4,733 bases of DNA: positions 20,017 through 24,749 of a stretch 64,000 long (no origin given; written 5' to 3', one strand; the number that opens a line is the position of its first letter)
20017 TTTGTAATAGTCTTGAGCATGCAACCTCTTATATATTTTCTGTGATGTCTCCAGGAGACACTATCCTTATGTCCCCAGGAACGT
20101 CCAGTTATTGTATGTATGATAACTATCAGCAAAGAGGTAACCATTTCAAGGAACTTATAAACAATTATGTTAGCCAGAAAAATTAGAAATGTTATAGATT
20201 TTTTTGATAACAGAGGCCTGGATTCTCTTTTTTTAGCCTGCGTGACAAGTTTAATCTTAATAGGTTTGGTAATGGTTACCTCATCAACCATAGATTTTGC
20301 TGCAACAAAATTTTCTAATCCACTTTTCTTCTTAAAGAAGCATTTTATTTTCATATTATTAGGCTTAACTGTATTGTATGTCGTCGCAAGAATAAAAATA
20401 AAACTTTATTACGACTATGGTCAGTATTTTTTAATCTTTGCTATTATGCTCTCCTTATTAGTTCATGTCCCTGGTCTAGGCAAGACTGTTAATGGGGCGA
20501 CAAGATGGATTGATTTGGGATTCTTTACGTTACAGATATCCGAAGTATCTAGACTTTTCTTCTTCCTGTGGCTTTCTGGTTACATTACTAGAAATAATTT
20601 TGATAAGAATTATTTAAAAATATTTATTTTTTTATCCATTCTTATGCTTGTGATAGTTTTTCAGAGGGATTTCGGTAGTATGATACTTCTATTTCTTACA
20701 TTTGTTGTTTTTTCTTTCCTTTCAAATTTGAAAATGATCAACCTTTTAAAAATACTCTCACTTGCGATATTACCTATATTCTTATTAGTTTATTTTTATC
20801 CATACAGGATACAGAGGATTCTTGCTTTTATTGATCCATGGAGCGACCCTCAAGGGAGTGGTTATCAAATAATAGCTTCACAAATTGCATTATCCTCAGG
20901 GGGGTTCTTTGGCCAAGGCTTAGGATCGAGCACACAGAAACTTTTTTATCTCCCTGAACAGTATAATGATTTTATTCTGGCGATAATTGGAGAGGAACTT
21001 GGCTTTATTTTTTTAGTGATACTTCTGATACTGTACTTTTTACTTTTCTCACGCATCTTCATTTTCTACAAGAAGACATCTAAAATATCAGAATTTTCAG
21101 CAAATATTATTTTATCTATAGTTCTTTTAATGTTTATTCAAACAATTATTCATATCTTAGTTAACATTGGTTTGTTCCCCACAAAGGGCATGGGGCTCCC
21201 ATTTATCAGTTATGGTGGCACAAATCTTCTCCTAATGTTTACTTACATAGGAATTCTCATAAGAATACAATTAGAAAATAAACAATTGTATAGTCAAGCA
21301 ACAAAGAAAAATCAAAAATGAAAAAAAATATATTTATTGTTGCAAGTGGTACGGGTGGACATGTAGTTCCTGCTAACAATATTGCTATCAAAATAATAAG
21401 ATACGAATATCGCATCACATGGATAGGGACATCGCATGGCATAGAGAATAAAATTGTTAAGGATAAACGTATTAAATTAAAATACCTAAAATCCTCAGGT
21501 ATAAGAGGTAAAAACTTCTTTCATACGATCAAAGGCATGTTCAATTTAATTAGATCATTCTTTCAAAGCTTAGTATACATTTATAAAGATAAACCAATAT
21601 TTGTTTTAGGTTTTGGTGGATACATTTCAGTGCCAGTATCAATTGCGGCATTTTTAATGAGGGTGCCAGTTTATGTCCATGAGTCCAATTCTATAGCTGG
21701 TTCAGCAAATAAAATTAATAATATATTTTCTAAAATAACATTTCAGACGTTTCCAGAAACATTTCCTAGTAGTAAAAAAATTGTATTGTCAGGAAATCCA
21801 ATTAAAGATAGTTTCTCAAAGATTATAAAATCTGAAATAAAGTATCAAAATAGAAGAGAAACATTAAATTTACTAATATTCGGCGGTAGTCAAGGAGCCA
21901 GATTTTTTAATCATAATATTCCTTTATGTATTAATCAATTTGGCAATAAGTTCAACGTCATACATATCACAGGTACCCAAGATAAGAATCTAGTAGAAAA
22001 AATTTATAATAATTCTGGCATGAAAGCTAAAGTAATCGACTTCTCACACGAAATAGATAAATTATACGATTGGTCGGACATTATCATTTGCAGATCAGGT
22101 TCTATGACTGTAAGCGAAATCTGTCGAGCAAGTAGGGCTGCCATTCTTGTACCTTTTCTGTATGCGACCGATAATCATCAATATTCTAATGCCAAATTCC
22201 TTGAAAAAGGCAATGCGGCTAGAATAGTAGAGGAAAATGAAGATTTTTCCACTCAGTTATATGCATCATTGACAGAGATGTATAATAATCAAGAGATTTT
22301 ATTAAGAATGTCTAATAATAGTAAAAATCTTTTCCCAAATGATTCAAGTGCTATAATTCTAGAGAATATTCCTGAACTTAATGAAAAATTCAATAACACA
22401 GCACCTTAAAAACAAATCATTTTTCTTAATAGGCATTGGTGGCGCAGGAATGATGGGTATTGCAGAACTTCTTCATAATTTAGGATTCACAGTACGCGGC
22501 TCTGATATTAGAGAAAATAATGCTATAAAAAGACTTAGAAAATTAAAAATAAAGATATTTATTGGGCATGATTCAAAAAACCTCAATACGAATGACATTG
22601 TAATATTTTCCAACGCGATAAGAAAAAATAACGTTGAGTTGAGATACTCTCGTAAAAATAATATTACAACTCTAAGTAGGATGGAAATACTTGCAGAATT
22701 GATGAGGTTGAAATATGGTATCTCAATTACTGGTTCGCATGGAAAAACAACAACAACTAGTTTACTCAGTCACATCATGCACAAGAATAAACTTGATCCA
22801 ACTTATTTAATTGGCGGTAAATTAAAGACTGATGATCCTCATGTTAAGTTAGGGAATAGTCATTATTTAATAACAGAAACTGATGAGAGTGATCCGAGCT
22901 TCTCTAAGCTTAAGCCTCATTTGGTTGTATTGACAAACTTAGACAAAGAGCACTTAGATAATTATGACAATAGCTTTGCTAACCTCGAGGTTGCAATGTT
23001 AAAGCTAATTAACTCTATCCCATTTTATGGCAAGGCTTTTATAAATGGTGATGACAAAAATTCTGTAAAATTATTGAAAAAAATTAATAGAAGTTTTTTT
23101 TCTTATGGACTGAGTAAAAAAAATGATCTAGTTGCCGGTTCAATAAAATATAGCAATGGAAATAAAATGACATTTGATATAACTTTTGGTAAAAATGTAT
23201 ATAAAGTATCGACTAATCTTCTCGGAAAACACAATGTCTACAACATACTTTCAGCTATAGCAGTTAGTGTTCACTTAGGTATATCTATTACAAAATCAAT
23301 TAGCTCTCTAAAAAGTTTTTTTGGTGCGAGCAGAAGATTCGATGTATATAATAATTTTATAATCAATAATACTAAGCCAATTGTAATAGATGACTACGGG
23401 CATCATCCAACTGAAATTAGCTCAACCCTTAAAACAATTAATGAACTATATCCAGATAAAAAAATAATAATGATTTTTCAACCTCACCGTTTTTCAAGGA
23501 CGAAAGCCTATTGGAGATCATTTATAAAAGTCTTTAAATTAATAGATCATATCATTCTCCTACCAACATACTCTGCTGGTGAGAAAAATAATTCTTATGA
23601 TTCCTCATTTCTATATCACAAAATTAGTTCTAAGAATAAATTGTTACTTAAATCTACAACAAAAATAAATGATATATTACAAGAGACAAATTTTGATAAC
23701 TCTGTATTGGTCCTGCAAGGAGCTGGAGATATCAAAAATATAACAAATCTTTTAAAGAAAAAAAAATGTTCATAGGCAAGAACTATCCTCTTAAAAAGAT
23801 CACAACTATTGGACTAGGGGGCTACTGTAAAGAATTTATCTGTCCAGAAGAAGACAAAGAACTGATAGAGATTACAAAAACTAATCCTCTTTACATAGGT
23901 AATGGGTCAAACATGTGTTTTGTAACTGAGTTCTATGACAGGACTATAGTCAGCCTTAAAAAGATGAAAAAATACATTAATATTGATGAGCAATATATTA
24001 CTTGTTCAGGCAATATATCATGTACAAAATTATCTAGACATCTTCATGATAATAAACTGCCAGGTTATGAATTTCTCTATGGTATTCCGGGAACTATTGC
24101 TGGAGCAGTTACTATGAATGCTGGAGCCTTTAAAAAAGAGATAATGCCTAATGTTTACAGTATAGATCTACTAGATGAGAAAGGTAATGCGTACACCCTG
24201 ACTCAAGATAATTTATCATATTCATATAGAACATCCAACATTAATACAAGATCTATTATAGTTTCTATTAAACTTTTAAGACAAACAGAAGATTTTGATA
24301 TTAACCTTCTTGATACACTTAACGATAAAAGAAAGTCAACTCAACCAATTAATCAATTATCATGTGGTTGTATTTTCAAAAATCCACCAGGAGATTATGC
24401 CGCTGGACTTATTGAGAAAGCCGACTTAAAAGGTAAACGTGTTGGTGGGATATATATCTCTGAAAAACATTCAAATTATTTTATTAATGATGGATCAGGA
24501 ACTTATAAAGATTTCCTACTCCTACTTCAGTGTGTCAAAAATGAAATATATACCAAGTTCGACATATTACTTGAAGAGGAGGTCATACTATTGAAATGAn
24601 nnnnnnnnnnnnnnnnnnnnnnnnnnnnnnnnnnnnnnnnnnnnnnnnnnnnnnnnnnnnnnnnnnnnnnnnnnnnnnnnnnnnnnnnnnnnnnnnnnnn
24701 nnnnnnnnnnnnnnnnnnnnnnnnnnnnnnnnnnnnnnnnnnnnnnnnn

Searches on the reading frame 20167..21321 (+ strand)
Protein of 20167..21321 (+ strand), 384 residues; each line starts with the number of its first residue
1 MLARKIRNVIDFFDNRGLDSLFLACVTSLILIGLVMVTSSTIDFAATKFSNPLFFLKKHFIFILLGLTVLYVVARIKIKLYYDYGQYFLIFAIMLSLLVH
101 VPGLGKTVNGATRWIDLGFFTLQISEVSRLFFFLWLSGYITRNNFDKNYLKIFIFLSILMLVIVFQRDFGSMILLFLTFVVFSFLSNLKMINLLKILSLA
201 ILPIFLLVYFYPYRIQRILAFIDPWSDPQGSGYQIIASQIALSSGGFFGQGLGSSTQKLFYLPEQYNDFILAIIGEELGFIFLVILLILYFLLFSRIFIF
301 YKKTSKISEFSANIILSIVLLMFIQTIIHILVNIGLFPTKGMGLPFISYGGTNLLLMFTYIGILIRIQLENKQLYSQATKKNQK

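Call 20: search_protein_families(library=pfam, proteins=[window:20167-21321:+], max_evalue=0.00001)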
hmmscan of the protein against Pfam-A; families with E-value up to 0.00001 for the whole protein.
window:20167-21321:+ (384 aa): 1 family
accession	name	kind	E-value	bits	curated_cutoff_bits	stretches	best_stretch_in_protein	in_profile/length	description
PF01098.24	FTSW_RODA_SPOVE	-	7e-88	295.4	26.4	1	21-372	3-355/356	Cell cycle protein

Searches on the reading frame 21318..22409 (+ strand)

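Call 20: search_protein_families(library=pfam, proteins=[window:21318-22409:+], max_evalue=0.00001)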
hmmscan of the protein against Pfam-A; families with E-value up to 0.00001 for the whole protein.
window:21318-22409:+ (363 aa): 2 families
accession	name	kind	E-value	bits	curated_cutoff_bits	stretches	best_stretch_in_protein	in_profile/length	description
PF04101.22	Glyco_tran_28_C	-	2.9e-36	125.4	22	1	185-337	2-156/166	Glycosyltransferase family 28 C-terminal domain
PF03033.26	Glyco_transf_28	-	1.9e-32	112.7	26.2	1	5-137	1-133/139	Glycosyltransferase family 28 N-terminal domain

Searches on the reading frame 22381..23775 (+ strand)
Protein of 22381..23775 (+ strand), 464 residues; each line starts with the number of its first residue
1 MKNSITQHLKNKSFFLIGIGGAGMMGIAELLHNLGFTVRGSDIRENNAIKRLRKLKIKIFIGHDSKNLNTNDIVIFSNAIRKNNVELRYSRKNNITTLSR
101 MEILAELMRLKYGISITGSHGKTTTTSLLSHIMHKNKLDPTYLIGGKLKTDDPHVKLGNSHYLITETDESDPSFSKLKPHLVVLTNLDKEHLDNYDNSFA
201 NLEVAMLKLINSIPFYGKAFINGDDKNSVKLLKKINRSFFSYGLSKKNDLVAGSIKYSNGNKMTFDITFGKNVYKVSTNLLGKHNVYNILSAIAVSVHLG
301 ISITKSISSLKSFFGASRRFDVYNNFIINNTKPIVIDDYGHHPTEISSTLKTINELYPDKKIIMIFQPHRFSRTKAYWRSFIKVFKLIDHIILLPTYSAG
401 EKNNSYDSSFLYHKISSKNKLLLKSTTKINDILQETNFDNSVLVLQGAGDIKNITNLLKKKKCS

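Call 20: search_protein_families(library=pfam, proteins=[window:22381-23775:+], max_evalue=0.00001)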
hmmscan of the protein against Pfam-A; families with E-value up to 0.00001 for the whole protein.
window:22381-23775:+ (464 aa): 3 families
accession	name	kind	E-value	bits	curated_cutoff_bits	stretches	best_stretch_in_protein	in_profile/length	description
PF08245.18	Mur_ligase_M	-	1.6e-28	100.5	24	1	116-295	1-199/200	Mur ligase middle domain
PF01225.30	Mur_ligase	-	7.4e-23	81.2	21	1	17-112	5-95/95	Mur ligase family, catalytic domain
PF02875.26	Mur_ligase_C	-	1.5e-12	48.9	28.4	1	328-418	6-93/127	Mur ligase, glutamate ligase domain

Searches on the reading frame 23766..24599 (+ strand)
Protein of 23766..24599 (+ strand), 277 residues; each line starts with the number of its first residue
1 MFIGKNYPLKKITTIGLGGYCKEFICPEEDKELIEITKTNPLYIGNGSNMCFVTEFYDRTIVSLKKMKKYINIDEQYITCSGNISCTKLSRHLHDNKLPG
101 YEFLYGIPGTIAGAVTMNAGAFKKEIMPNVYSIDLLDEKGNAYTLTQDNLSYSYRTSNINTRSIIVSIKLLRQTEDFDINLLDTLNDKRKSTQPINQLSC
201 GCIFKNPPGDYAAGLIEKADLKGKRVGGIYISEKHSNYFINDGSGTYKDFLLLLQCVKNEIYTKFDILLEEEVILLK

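Call 20: search_protein_families(library=pfam, proteins=[window:23766-24599:+], max_evalue=0.00001)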
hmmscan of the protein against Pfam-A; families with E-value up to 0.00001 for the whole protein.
window:23766-24599:+ (277 aa): 2 families
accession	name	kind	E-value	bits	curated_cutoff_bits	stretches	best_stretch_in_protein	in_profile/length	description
PF02873.21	MurB_C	-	8.6e-27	93.7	27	1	183-275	7-98/99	UDP-N-acetylenolpyruvoylglucosamine reductase, C-terminal domain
PF01565.28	FAD_binding_4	-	3.7e-12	46.6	26.4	1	41-144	27-137/139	FAD binding domain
